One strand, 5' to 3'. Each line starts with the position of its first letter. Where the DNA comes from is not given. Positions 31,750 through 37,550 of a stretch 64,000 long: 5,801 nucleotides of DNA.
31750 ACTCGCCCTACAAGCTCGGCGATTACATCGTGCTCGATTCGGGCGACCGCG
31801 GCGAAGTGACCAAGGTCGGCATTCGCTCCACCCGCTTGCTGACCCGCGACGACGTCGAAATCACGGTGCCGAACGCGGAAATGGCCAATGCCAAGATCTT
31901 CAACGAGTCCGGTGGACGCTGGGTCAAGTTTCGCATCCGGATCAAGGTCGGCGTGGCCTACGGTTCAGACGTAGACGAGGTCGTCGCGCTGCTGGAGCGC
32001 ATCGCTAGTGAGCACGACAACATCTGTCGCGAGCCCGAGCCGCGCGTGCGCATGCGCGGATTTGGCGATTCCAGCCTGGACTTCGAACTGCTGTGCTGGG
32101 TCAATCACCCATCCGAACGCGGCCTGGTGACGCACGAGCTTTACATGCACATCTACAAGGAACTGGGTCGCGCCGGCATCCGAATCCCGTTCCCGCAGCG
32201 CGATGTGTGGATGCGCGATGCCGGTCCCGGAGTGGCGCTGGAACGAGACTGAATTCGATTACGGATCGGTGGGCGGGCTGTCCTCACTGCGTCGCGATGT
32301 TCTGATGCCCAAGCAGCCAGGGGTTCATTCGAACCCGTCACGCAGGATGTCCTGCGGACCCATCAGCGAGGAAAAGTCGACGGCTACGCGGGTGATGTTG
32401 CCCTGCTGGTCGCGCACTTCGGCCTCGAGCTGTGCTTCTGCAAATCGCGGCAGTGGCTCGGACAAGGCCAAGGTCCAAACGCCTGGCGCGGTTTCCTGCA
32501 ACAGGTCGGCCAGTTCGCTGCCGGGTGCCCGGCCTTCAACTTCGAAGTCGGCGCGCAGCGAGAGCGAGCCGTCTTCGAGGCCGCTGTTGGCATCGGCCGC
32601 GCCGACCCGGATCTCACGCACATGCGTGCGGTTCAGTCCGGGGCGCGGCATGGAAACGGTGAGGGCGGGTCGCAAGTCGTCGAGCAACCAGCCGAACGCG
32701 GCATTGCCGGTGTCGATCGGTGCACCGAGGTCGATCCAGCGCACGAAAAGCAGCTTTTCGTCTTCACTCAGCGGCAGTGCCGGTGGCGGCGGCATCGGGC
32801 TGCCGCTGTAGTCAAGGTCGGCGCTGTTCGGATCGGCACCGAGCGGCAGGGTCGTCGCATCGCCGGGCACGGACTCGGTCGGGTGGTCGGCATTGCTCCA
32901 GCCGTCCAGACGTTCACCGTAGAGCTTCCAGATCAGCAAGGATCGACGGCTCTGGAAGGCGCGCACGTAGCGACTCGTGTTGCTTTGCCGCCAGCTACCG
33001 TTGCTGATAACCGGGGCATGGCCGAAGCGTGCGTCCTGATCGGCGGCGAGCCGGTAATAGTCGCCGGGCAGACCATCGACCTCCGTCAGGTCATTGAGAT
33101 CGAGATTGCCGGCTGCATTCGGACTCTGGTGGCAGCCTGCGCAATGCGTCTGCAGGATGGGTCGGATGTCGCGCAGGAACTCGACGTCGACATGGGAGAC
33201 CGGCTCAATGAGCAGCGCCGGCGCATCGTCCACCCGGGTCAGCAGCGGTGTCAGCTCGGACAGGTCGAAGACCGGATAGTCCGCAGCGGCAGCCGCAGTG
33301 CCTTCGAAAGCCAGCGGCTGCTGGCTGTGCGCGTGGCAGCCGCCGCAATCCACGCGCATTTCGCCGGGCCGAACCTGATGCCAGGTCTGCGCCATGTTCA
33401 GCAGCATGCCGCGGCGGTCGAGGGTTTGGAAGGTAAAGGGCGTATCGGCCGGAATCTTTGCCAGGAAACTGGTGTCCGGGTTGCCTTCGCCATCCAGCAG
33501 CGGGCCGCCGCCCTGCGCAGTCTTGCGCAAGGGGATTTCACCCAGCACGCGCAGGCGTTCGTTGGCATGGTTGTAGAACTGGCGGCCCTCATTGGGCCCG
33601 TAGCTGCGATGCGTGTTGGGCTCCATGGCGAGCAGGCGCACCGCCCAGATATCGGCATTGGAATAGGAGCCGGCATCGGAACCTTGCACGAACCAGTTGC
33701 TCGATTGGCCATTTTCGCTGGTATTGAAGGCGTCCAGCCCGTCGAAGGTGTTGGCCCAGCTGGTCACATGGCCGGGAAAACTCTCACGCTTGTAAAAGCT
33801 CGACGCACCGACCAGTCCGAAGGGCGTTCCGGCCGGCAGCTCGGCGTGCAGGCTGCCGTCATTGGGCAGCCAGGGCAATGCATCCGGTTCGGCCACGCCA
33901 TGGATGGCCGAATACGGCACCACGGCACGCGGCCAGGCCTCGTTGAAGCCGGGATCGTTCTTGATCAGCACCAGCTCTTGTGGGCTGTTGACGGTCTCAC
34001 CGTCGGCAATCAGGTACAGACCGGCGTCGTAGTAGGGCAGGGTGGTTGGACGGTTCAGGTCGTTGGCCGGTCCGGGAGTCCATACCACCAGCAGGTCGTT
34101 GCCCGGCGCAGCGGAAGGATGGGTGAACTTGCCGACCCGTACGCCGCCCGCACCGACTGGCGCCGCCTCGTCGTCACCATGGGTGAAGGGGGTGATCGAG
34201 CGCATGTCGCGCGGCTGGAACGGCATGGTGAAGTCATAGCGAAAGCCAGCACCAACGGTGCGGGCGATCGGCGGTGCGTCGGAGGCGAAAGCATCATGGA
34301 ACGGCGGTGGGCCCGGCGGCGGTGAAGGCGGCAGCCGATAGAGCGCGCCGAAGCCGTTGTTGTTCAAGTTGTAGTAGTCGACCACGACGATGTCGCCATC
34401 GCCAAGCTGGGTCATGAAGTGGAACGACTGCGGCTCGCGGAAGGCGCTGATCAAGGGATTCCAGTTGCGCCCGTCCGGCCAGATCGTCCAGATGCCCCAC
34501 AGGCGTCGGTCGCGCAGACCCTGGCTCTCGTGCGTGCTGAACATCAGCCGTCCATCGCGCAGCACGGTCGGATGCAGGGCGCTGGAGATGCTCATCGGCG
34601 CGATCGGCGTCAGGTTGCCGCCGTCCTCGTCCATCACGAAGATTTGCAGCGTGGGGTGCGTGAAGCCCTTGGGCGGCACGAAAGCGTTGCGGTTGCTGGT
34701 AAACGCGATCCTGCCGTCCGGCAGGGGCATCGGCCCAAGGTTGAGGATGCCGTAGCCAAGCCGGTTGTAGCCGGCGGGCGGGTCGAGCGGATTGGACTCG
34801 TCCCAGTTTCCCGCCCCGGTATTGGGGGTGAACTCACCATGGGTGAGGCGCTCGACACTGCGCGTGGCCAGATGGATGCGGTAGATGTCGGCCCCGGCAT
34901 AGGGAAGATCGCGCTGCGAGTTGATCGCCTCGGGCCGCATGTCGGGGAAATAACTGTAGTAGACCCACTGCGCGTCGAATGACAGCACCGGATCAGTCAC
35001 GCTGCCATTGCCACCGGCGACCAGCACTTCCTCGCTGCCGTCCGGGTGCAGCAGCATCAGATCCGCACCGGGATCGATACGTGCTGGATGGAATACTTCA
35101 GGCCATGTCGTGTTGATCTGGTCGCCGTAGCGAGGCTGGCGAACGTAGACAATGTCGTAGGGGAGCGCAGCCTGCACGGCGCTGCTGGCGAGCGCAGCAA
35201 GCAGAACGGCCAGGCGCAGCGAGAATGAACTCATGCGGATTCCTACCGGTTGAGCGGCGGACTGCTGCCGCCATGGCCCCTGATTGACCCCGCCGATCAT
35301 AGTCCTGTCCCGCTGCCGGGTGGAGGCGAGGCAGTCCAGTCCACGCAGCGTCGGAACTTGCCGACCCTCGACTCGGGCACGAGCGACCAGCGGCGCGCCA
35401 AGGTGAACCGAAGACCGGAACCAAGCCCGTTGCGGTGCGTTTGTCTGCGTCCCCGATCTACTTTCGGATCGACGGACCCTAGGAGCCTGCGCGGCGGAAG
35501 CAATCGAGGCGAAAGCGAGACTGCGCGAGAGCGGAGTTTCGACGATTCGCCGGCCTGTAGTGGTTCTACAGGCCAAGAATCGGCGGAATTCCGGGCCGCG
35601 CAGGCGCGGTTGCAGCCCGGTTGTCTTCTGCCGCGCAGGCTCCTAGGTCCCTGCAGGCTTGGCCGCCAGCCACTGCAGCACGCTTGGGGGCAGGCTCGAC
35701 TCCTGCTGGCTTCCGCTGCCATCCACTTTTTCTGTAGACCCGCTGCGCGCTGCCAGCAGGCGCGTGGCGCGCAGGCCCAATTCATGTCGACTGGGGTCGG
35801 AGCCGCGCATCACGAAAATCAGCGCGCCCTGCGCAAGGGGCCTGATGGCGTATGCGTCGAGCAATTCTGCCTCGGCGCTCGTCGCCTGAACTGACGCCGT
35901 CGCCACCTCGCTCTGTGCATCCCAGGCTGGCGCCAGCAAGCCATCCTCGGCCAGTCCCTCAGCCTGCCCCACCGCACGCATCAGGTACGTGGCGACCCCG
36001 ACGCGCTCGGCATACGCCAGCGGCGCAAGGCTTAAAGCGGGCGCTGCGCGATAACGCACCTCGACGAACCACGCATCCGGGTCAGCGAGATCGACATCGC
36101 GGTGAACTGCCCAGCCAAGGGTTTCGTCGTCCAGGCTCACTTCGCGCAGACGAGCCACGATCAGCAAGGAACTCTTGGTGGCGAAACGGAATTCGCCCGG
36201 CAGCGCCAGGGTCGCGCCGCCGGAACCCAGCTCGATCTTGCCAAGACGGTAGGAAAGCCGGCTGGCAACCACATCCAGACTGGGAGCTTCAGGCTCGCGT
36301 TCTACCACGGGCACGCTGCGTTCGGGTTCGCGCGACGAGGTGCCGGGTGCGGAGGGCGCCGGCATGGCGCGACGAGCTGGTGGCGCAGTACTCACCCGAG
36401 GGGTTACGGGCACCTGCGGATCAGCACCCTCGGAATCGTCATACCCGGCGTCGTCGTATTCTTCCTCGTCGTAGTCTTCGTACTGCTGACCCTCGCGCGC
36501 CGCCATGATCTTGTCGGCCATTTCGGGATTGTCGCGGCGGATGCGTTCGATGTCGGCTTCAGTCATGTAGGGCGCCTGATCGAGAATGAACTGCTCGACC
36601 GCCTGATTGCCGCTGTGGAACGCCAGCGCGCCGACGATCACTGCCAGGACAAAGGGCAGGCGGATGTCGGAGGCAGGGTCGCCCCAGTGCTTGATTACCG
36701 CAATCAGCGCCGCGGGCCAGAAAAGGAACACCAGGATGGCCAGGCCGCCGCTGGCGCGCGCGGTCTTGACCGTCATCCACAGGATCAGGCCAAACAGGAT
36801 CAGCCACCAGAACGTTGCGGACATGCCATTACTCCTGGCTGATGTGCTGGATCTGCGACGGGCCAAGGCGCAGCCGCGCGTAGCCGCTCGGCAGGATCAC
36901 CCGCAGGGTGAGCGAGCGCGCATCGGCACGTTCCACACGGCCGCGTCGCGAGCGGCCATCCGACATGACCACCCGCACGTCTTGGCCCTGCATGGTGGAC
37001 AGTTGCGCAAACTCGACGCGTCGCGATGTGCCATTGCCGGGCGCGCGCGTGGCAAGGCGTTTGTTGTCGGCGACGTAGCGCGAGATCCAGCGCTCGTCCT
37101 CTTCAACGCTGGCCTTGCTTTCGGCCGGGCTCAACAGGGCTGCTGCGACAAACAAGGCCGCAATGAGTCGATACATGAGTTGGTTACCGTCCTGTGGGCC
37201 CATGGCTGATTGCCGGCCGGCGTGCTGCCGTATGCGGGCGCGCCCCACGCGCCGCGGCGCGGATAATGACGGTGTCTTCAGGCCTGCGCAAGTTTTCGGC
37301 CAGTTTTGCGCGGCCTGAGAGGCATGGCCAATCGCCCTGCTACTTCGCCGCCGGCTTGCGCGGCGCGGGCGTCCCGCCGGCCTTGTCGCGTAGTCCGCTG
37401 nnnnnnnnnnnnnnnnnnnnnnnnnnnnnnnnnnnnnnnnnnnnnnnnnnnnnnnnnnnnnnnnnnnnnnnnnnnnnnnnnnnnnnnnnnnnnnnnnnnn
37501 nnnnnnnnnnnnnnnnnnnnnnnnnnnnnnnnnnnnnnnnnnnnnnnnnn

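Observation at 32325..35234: ~970-aa secreted beta-propeller-like protein carrying two CXXCH haem motifs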

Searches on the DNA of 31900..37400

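Call 80: search_rna_families(source=window, start=31900, end=37400, threshold=evalue, max_evalue=1)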
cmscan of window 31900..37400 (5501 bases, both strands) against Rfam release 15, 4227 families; matches with E-value up to 1: 2.
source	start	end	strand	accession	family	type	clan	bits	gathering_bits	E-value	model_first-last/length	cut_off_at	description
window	35519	35605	-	RF03435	mir-726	Gene; miRNA;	-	21.3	76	0.98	1-87/87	no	mir-726 microRNA precursor family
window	37304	37393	-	RF02681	Twister-sister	Gene; ribozyme;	-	21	34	0.54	1-81/81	no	Twister_sister_ribozyme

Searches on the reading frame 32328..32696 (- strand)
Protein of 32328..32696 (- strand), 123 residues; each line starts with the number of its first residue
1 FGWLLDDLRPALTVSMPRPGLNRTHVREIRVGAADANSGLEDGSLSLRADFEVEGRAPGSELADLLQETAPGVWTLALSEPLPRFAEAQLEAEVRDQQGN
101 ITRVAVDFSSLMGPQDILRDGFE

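Call 55: search_protein_families(library=pfam, proteins=[window:32328-32696:-], max_evalue=10)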
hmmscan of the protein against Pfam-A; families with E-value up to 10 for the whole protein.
seq(123 aa): 0 families

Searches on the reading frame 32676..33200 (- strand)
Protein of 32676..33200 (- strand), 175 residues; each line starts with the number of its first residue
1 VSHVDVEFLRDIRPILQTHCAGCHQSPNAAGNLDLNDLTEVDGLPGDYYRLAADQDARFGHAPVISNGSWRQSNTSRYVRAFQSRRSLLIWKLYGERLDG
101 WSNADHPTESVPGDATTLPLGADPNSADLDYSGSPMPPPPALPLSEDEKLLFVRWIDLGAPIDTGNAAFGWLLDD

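Call 55: search_protein_families(library=pfam, proteins=[window:32676-33200:-], max_evalue=10)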
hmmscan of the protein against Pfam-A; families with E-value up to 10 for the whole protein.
seq(175 aa): 2 families
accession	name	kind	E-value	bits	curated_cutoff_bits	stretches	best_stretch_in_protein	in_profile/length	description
PF13442.11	Cytochrome_CBB3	-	0.038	14.7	27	1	11-39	5-33/68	Cytochrome C oxidase, cbb3-type, subunit III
PF07635.16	PSCyt1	-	0.26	12.4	22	1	20-46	1-29/59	Planctomycete cytochrome C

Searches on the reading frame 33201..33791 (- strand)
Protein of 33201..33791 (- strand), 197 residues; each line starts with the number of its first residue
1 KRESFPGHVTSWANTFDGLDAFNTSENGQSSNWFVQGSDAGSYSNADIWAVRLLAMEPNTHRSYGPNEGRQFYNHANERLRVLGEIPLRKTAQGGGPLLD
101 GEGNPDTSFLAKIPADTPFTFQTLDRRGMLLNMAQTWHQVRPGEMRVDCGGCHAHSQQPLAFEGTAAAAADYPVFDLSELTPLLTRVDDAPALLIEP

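Call 55: search_protein_families(library=pfam, proteins=[window:33201-33791:-], max_evalue=10)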
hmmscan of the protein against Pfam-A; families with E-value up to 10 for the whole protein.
seq(197 aa): 3 families
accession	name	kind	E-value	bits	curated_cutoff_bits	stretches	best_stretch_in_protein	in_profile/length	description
PF18582.6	HZS_alpha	-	6.6e-12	46.3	26.6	1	104-153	49-97/98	Hydrazine synthase alpha subunit middle domain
PF06839.17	Zn_ribbon_GRF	-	0.057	14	25.9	1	59-74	12-27/45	GRF zinc finger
PF14622.11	Ribonucleas_3_3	-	0.15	12.7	35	1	60-85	10-30/128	Ribonuclease-III-like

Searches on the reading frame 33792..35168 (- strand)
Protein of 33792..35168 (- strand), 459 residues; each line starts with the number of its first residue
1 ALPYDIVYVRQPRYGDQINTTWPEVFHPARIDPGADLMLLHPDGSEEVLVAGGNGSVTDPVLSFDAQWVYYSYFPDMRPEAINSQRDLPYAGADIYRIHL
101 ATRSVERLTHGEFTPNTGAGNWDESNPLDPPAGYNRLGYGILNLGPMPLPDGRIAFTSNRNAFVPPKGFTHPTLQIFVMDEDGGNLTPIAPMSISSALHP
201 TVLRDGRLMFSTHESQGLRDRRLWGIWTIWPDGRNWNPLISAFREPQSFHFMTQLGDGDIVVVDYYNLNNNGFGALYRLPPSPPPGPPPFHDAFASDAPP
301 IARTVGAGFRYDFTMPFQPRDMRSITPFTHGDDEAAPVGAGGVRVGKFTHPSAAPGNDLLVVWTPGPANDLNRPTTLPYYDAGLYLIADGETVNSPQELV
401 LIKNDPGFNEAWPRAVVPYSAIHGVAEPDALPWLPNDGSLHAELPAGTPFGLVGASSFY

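Call 55: search_protein_families(library=pfam, proteins=[window:33792-35168:-], max_evalue=10)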
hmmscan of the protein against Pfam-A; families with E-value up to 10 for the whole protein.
seq(459 aa): 1 family
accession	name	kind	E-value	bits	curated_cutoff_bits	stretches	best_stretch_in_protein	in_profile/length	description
PF07676.18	PD40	-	0.047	14.1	20.9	1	145-161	13-30/38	WD40-like Beta Propeller Repeat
